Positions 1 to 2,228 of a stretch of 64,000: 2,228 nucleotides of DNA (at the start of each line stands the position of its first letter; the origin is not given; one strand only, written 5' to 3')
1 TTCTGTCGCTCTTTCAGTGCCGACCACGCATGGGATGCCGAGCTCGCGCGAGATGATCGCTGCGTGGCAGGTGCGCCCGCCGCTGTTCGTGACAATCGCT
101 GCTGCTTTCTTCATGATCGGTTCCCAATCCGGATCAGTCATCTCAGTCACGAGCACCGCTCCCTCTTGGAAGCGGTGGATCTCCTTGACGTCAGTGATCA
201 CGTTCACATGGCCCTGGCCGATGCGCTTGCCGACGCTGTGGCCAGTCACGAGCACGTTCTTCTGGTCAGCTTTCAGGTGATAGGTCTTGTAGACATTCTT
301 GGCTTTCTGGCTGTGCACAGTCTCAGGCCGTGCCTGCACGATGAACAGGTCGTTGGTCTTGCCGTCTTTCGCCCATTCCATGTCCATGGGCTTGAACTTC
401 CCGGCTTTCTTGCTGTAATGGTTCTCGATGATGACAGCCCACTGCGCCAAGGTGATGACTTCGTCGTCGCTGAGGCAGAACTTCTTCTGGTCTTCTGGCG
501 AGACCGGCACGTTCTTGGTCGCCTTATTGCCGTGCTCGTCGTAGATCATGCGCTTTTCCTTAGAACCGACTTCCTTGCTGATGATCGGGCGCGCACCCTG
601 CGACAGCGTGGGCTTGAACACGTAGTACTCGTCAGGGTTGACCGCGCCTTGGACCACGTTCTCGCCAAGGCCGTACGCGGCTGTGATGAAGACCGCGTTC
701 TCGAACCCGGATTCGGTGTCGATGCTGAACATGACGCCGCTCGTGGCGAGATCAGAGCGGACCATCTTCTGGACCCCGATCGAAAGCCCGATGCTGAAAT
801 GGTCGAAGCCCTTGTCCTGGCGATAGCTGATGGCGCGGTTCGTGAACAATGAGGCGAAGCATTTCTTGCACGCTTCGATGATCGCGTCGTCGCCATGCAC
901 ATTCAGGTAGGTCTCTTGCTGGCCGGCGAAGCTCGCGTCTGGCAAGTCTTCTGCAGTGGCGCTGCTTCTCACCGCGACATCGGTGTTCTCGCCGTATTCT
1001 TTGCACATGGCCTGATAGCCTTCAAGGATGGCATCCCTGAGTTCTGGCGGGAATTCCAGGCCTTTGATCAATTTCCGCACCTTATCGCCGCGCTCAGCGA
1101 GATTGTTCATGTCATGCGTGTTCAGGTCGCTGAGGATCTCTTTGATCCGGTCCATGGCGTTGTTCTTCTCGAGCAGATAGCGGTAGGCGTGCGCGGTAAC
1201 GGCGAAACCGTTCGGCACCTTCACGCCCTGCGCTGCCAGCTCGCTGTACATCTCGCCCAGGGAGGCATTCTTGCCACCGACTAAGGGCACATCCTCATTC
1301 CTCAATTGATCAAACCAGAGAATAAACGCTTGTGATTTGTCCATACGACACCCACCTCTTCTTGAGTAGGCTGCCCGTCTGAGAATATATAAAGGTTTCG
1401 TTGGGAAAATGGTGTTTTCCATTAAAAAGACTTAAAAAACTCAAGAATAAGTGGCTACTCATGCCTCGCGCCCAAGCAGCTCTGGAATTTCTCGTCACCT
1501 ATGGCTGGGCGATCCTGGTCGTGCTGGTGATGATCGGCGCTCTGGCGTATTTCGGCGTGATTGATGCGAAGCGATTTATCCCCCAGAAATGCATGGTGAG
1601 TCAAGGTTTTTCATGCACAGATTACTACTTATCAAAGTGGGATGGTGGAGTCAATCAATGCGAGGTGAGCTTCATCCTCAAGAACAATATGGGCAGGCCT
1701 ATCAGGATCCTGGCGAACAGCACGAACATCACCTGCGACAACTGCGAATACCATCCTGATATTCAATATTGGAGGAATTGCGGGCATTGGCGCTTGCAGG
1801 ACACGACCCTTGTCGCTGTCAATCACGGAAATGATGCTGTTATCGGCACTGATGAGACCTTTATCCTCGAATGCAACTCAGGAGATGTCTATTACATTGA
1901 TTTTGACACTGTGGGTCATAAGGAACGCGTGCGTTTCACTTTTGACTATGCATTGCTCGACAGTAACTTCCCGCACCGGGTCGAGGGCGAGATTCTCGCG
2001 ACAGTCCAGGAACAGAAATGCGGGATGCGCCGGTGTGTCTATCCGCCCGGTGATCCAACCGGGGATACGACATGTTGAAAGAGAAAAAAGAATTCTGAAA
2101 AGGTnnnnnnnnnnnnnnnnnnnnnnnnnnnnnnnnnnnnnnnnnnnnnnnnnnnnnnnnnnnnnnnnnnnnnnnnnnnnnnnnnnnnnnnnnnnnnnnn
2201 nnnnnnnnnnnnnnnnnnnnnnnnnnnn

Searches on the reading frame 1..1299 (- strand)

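Call 76: search_protein_families(library=pfam, proteins=[window:1-1299:-], max_evalue=0.0001)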
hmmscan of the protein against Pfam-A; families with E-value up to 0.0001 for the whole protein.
window:1-1299:- (433 aa): 2 families
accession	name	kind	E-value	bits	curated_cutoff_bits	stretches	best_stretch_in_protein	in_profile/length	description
PF01326.24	PPDK_N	-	8.4e-128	426.7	27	1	5-340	2-324/328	Pyruvate phosphate dikinase, AMP/ATP-binding domain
PF00391.29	PEP-utilizers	-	1.2e-23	82.9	23.1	1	377-432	1-56/72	PEP-utilising enzyme, mobile domain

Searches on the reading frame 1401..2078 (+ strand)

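Call 4: search_protein_families(library=pfam, proteins=[window:1401-2078:+], max_evalue=1)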
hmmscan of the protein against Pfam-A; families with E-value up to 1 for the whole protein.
window:1401-2078:+ (225 aa): 2 families
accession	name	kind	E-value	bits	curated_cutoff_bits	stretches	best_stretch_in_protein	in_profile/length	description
PF22210.2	VP17_central_barrel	-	0.026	15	27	1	115-166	31-81/82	Large MCP VP17 central beta-barrel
PF13980.11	UPF0370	-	0.071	13.6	28.1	1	29-64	2-39/61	Uncharacterised protein family (UPF0370)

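Call 5: search_protein_families(library=ncbifam, proteins=[window:1401-2078:+], max_evalue=1)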
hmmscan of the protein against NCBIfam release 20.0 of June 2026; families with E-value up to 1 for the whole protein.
window:1401-2078:+ (225 aa): 0 families
